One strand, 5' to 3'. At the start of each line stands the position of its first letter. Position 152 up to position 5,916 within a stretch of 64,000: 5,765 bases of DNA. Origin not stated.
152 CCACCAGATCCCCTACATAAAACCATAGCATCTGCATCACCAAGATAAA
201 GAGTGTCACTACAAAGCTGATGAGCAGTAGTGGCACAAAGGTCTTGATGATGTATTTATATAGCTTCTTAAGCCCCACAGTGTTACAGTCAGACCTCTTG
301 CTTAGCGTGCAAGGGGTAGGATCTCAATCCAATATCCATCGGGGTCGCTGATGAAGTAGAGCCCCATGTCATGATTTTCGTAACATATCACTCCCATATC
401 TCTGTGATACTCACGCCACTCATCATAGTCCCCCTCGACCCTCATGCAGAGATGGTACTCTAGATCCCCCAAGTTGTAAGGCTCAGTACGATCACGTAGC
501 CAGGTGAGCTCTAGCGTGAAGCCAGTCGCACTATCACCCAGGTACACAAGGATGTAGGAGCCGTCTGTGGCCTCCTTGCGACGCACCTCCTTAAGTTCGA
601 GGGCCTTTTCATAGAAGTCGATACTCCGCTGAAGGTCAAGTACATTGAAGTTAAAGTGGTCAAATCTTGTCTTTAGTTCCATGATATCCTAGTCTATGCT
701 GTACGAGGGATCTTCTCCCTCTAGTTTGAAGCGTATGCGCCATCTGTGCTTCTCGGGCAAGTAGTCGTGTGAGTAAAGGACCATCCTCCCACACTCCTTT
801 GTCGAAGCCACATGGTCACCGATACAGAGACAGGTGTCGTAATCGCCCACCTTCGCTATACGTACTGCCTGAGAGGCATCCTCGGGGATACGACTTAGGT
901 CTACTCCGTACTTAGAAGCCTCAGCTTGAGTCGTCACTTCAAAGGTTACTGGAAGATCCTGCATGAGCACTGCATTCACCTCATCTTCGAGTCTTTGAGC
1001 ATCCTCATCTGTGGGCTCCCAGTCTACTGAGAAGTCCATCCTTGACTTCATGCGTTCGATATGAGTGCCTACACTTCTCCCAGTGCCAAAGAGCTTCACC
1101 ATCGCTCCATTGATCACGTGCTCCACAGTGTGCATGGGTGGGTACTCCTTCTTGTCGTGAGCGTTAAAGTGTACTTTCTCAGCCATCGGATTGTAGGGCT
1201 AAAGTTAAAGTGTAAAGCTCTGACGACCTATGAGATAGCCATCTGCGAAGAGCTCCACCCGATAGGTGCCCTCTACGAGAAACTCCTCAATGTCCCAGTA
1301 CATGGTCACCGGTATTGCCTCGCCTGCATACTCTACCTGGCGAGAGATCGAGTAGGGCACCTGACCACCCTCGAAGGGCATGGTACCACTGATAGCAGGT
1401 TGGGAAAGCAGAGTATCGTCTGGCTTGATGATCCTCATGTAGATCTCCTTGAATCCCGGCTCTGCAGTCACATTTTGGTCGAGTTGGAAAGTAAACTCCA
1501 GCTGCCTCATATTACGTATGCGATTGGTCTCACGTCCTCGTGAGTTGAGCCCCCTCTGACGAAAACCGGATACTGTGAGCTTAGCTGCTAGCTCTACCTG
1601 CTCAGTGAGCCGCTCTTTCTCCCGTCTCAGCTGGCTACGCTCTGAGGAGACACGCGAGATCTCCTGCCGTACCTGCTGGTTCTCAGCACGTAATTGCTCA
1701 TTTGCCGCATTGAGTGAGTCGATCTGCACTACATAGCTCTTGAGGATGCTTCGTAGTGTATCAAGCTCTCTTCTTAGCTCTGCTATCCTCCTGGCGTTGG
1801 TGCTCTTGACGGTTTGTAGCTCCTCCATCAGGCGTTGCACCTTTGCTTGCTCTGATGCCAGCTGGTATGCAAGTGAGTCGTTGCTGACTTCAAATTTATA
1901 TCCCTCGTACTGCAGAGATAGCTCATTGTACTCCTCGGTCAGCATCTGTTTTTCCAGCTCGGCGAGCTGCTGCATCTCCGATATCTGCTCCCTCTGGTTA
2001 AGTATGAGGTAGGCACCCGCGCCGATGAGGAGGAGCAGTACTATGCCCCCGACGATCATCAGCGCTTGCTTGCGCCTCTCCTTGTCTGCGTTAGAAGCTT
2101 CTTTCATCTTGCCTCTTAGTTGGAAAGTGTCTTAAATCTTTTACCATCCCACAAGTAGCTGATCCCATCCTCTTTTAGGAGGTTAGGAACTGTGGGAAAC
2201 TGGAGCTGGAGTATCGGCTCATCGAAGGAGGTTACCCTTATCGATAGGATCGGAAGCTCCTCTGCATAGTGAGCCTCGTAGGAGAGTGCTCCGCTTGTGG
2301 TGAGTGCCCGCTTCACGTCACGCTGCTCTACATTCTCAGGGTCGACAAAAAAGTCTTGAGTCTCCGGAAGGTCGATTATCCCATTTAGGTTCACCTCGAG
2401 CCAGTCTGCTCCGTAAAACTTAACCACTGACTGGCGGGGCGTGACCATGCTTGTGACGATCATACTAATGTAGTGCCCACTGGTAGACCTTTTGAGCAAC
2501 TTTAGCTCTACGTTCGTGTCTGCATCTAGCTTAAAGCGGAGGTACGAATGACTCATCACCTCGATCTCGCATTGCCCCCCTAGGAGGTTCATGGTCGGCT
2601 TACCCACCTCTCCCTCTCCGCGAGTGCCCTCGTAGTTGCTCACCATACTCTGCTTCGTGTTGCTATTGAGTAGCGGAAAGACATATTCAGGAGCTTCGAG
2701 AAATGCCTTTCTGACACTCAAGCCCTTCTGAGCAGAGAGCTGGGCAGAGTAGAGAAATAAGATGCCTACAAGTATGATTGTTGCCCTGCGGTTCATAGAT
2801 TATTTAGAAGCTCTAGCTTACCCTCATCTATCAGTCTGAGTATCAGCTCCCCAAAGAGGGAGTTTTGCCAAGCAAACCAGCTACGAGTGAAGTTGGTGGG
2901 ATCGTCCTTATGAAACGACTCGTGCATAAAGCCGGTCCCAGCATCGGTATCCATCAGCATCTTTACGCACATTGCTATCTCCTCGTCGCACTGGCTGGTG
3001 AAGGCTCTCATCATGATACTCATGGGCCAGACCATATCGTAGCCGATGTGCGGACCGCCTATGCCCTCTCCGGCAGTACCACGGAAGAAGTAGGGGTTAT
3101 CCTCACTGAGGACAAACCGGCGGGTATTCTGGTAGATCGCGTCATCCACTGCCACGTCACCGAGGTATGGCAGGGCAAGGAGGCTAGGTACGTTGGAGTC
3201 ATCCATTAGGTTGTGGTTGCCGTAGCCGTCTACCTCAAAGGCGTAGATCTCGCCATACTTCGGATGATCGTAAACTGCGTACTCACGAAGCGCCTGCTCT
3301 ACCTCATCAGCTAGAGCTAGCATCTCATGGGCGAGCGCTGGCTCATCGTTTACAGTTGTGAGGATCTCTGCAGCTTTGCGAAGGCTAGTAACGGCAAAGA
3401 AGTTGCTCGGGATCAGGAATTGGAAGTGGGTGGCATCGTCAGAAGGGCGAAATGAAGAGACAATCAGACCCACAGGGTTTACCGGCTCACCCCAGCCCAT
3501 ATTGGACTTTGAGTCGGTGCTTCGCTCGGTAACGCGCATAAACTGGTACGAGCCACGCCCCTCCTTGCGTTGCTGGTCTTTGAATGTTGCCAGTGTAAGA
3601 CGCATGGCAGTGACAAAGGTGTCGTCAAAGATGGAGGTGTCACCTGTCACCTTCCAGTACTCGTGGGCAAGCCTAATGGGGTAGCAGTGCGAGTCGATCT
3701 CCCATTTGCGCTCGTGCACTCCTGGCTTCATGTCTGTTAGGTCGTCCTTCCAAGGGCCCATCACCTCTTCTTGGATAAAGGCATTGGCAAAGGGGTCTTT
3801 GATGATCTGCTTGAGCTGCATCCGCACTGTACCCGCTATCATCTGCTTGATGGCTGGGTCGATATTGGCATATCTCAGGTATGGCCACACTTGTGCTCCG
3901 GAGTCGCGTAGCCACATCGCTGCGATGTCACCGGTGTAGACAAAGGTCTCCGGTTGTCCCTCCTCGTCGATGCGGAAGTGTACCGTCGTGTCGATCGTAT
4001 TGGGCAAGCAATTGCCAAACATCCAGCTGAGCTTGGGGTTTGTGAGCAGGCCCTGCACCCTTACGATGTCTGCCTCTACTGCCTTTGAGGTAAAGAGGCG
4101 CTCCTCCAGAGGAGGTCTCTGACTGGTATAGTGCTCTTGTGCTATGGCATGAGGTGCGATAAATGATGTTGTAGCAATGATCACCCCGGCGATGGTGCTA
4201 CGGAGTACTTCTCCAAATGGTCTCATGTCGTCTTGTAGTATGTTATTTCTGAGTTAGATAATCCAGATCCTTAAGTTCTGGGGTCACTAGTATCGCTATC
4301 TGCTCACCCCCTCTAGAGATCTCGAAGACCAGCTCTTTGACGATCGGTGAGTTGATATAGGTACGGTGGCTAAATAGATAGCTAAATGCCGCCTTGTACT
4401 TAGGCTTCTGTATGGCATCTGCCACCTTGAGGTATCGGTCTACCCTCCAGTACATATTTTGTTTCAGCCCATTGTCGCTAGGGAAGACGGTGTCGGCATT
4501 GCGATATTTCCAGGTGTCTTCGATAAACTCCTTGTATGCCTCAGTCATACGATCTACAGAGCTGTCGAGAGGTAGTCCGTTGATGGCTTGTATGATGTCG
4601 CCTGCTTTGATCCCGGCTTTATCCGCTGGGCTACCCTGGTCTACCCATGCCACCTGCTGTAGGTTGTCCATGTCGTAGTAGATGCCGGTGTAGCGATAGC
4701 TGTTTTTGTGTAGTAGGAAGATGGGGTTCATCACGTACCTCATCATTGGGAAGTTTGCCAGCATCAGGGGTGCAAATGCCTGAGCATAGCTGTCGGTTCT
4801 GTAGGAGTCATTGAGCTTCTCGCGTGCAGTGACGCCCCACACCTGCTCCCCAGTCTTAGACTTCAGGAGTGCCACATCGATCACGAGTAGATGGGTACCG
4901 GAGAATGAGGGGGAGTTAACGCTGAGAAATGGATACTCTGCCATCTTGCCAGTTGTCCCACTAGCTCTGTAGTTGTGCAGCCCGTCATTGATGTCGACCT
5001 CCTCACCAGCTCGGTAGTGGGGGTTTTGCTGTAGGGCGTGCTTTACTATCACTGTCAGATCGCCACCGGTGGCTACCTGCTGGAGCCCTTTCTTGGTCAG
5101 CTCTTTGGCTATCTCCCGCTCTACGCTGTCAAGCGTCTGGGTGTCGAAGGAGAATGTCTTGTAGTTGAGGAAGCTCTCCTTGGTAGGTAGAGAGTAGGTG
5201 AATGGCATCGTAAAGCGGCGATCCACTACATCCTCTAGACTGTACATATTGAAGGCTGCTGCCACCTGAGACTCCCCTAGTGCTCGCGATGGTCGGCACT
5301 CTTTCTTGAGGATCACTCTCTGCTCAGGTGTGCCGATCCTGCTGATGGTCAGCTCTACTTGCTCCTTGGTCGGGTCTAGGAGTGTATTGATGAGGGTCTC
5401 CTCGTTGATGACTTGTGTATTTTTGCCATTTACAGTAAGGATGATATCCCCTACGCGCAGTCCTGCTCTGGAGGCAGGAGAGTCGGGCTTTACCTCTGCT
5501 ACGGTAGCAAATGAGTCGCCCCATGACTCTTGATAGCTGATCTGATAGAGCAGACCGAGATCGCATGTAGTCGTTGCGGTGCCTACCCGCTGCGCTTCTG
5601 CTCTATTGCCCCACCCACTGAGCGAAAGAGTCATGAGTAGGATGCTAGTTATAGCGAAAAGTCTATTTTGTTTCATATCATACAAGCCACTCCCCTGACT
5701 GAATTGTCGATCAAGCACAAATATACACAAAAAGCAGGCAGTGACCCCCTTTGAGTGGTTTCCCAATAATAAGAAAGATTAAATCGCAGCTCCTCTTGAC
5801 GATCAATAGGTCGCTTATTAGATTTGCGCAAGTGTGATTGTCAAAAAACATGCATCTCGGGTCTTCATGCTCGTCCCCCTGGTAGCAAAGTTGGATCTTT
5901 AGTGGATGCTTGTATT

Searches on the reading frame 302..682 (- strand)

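Call 50: search_protein_families(library=pfam, proteins=[window:302-682:-], max_evalue=0.00001)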
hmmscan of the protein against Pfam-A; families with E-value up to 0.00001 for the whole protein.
window:302-682:- (126 aa): 1 family
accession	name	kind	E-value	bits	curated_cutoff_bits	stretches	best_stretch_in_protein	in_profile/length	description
PF00903.31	Glyoxalase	-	3.5e-10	40.8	20.6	1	6-121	1-121/121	Glyoxalase/Bleomycin resistance protein/Dioxygenase superfamily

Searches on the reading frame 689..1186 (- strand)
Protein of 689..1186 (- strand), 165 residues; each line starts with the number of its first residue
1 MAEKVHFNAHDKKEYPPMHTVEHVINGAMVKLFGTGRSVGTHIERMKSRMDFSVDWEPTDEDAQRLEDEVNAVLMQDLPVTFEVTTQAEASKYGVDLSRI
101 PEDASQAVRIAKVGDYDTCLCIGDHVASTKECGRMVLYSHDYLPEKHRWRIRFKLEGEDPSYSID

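Call 35: find_encoding_contigs(protein=window:689-1186:-, flank=10000, max_places=4)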
Protein window:689-1186:- (165 aa): no gene with exactly this product is on record in the collection.

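Call 50: search_protein_families(library=pfam, proteins=[window:689-1186:-], max_evalue=0.00001)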
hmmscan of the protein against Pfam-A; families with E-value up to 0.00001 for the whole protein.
window:689-1186:- (165 aa): 1 family
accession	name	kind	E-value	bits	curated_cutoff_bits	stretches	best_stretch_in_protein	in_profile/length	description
PF07973.19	tRNA_SAD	-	3.6e-07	30.5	24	1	108-137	1-30/44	Threonyl and Alanyl tRNA synthetase second additional domain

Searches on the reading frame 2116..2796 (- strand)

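Call 50: search_protein_families(library=pfam, proteins=[window:2116-2796:-], max_evalue=0.00001)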
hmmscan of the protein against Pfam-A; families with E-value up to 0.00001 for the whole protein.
window:2116-2796:- (226 aa): 1 family
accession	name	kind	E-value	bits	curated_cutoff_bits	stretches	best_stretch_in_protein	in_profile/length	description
PF11644.13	DUF3256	-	2.8e-23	82.9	25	1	27-221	8-195/195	Protein of unknown function (DUF3256)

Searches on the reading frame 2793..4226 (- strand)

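Call 50: search_protein_families(library=pfam, proteins=[window:2793-4226:-], max_evalue=0.00001)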
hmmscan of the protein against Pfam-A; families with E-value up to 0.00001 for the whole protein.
window:2793-4226:- (477 aa): 1 family
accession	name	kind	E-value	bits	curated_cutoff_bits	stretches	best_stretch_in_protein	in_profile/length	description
PF06824.17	Glyco_hydro_125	-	5.5e-167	556.3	23.4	1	63-463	1-414/414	Metal-independent alpha-mannosidase (GH125)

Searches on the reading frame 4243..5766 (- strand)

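Call 36: search_protein_families(library=pfam, proteins=[window:4243-5766:-])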
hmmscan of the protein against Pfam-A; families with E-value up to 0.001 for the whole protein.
window:4243-5766:- (507 aa): 8 families
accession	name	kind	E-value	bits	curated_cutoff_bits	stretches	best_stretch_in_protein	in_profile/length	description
PF17820.7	PDZ_6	-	9.2e-25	86.6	27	2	89-143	2-54/54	PDZ domain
PF00595.29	PDZ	-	5.2e-18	65.6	23.2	2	76-141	18-80/81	PDZ domain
PF13180.12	PDZ_2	-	1.8e-16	60.6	27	2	87-145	14-71/80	PDZ domain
PF13590.11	DUF4136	-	1.6e-10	42.1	32.8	1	197-340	9-151/152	Domain of unknown function (DUF4136)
PF14685.13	PDZ_Tricorn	-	4.3e-07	30.3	25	0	95-151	30-86/88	Tricorn protease PDZ domain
PF19805.5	DUF6288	-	1.9e-06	27.8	26.3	0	89-120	5-35/402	Family of unknown function (DUF6288)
PF04495.20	GRASP55_65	-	2.6e-05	25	27.7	0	68-145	26-102/138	GRASP55/65 PDZ-like domain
PF21558.3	Pept_S41_N_bact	-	0.00012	22.4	27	0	92-119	9-36/87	Bacteroidetes, Peptidase, S41 family, N-terminal domain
